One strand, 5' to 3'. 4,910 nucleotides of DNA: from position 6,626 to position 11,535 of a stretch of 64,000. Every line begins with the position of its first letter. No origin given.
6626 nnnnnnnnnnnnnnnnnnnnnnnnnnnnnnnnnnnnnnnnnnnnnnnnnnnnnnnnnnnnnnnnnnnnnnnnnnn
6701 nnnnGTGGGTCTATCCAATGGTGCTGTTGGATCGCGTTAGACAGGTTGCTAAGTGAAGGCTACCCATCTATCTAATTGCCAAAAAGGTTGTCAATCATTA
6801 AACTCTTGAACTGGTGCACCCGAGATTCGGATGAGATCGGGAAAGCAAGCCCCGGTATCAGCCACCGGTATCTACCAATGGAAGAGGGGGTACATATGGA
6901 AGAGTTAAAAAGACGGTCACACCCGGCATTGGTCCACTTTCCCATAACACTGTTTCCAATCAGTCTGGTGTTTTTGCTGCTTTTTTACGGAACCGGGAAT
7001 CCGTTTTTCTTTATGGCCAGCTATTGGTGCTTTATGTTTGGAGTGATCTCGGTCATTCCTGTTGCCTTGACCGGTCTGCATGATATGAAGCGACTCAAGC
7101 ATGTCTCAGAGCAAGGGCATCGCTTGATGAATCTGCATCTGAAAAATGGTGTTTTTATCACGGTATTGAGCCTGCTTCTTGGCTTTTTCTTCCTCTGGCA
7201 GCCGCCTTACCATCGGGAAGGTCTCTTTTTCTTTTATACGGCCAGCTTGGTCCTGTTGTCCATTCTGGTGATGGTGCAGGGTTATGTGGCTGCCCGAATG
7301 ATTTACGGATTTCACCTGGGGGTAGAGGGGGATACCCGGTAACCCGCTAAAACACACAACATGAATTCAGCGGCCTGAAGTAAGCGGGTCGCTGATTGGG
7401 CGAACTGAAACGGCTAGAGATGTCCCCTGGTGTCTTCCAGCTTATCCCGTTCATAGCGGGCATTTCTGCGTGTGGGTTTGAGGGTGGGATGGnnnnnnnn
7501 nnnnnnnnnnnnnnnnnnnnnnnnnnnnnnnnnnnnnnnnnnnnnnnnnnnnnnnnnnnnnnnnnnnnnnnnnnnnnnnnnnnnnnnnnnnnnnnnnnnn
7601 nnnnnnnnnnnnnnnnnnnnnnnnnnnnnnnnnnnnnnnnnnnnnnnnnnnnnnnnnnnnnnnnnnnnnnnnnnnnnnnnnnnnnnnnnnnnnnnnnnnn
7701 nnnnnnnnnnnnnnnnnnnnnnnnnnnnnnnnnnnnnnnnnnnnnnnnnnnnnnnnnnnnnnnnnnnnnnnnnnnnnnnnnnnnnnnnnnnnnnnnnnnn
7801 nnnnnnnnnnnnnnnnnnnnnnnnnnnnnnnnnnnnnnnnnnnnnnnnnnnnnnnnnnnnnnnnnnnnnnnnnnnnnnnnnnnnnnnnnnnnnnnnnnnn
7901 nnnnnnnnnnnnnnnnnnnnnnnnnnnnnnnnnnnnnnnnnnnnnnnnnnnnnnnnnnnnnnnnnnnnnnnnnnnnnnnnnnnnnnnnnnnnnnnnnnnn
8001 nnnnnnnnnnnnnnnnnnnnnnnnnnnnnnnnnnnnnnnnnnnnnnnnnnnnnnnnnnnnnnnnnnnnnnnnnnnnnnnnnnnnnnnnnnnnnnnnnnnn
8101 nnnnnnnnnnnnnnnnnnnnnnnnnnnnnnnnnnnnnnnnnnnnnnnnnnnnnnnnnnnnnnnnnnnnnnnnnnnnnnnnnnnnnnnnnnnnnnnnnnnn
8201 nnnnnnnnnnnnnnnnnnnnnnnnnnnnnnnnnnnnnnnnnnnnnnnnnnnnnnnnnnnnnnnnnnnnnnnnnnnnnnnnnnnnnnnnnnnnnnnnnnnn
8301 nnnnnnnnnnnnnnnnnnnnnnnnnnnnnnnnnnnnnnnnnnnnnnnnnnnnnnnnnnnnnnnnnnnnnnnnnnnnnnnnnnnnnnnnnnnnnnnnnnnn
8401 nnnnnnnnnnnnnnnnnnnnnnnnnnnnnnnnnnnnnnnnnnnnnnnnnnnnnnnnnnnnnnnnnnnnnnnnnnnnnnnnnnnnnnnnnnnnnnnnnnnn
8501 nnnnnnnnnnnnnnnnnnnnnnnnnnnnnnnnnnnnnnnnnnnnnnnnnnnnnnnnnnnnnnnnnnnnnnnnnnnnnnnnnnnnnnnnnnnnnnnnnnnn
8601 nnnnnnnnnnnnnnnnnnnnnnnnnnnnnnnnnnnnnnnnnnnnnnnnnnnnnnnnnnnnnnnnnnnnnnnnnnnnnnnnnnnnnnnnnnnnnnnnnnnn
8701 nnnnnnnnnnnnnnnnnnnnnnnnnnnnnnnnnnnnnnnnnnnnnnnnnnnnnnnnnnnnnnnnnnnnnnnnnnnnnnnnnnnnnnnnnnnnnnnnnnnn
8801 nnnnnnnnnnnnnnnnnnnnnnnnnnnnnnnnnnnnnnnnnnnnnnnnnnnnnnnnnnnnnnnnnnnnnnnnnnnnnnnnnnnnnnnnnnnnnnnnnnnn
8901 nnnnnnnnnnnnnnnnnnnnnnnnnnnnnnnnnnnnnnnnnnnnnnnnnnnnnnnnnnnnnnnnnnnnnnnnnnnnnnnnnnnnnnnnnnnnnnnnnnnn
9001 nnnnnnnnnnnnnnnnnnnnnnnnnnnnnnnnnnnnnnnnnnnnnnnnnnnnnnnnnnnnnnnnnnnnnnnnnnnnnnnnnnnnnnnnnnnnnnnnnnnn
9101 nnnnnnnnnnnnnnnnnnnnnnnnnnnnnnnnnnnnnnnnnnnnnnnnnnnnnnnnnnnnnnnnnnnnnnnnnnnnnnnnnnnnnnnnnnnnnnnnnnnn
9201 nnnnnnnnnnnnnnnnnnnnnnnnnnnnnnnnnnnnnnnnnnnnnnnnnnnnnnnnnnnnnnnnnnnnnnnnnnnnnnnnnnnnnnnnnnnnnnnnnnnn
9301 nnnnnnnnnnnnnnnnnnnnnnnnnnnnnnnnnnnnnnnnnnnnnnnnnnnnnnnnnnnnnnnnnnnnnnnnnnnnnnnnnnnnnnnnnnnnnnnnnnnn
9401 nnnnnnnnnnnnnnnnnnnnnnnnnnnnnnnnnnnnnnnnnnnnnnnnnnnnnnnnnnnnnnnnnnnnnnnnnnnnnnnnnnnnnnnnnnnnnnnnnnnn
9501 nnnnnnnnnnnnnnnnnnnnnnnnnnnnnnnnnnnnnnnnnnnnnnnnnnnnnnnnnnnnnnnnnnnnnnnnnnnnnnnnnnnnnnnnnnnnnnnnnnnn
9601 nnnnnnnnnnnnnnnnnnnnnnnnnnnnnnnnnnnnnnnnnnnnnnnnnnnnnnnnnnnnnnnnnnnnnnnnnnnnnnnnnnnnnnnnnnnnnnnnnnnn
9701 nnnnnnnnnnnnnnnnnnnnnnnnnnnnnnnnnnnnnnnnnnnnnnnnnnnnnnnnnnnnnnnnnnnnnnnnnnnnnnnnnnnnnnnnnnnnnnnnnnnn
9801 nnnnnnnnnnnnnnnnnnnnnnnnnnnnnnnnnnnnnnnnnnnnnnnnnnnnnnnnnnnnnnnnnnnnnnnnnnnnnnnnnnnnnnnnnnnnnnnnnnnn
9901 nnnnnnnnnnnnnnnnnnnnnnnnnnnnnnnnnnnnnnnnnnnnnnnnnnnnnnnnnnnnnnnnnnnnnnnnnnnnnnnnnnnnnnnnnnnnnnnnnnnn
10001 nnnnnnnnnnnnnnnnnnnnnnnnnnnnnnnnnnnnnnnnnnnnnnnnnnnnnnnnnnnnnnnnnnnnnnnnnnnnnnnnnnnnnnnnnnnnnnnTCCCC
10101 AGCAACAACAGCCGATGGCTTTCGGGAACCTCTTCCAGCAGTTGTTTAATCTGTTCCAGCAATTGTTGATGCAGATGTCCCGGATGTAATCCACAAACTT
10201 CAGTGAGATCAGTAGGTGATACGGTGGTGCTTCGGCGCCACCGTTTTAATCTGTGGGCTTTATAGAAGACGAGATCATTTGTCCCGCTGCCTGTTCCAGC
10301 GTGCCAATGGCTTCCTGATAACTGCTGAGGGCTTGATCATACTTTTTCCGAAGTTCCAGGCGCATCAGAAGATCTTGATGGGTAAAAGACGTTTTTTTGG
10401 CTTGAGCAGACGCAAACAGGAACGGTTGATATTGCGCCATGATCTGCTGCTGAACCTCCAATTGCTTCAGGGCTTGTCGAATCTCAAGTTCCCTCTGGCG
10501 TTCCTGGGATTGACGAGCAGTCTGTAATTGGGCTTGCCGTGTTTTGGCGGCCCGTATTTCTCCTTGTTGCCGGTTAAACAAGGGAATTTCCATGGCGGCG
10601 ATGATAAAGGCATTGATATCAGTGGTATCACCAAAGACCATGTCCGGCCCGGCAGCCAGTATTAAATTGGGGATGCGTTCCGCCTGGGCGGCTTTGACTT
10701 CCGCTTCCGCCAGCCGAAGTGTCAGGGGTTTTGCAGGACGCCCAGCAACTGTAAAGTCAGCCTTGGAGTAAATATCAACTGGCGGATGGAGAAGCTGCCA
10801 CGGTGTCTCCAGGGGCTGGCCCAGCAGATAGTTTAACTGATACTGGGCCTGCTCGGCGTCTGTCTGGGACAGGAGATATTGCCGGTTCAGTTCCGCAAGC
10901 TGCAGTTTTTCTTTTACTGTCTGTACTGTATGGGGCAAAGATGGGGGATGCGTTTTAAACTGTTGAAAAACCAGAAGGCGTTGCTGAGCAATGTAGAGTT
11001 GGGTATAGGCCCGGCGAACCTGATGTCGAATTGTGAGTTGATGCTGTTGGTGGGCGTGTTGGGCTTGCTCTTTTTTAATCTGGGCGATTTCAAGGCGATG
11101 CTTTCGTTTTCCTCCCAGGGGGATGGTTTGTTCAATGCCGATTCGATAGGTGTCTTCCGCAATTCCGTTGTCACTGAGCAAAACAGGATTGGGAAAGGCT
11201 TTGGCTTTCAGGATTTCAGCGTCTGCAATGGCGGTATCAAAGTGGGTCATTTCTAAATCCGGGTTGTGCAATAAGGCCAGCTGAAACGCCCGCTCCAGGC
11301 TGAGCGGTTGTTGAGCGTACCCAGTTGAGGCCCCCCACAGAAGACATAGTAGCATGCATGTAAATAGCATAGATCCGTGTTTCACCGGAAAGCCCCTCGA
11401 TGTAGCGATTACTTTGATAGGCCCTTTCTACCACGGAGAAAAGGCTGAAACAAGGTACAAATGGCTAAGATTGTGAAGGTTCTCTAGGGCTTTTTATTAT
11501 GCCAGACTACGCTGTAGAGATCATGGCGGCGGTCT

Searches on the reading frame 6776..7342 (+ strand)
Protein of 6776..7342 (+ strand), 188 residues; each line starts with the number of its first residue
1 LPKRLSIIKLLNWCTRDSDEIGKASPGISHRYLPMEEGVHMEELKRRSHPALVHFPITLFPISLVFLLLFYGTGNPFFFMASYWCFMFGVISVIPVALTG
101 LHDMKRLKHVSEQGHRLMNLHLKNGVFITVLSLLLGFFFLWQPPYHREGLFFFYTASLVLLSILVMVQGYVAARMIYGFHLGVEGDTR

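Call 52: search_protein_families(library=pfam, proteins=[window:6776-7342:+], max_evalue=0.0001)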
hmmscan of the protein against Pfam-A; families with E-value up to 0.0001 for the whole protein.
window:6776-7342:+ (188 aa): 1 family
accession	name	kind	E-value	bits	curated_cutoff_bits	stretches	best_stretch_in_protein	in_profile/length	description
PF09990.14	DUF2231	-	2.1e-18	67.2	26.4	1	49-184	5-138/139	Predicted membrane protein (DUF2231)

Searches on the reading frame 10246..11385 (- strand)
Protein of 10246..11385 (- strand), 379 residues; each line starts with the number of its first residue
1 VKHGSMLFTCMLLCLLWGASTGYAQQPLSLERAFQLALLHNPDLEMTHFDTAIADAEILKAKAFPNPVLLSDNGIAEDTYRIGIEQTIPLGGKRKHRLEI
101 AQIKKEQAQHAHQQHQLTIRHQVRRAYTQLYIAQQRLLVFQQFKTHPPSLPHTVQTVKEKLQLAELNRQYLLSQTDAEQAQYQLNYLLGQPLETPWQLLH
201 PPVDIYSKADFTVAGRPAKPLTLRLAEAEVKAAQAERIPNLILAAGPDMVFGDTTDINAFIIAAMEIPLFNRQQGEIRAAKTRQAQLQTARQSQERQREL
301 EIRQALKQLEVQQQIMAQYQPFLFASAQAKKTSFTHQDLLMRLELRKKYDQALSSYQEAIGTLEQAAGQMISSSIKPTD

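Call 52: search_protein_families(library=pfam, proteins=[window:10246-11385:-], max_evalue=0.0001)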
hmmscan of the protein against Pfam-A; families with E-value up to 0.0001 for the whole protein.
window:10246-11385:- (379 aa): 1 family
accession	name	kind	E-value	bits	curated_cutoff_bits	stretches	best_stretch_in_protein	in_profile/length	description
PF02321.23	OEP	-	5.6e-24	85.4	22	2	30-143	1-129/187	Outer membrane efflux protein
